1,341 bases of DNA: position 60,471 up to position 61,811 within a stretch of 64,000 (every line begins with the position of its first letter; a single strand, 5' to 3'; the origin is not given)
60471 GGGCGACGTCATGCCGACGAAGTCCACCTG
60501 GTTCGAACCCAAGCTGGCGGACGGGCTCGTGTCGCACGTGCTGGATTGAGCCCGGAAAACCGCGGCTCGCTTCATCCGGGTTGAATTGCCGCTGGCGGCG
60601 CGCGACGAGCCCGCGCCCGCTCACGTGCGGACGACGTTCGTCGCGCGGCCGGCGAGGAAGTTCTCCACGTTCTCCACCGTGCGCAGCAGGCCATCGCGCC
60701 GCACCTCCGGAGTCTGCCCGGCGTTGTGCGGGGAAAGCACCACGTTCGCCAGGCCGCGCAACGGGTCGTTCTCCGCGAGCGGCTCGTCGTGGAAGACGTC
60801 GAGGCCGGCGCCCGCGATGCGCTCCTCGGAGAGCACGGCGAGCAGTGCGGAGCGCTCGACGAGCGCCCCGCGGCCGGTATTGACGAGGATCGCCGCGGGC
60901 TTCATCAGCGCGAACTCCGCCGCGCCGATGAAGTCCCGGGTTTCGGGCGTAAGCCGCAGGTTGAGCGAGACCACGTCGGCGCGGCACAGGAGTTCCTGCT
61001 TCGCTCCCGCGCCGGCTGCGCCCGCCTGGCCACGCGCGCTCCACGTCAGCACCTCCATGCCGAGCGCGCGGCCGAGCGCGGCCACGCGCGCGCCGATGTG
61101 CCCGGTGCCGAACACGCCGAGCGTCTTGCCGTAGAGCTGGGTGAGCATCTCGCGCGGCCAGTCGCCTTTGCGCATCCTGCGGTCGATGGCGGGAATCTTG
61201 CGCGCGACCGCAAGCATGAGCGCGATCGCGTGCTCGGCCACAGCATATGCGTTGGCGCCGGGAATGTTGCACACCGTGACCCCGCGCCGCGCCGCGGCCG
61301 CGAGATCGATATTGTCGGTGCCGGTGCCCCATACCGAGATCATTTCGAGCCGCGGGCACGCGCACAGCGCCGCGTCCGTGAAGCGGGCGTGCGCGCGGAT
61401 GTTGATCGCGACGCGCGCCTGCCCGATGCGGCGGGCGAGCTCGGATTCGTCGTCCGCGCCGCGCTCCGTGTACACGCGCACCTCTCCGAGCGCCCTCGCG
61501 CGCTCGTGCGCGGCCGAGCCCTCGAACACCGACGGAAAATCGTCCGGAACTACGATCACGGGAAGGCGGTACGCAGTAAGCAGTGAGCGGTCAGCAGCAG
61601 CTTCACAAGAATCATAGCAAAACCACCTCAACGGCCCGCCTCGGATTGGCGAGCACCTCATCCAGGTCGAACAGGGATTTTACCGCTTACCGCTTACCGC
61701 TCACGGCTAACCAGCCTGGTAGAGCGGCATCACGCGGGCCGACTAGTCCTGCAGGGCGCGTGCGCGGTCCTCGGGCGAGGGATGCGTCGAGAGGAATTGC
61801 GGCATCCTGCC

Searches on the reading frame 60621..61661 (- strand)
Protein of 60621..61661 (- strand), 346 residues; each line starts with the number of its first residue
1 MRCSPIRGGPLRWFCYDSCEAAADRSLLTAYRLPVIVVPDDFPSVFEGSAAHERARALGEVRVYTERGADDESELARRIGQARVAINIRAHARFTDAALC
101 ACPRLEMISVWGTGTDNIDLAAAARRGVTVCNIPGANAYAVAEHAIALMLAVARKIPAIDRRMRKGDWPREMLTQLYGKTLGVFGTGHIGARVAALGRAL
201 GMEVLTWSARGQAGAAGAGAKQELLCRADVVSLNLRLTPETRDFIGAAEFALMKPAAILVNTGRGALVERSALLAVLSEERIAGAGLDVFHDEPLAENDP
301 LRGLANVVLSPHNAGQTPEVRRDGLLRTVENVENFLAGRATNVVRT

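Call 72: find_encoding_contigs(protein=window:60621-61661:-, flank=10000, max_places=4)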
Protein window:60621-61661:- (346 aa): no gene with exactly this product is on record in the collection.
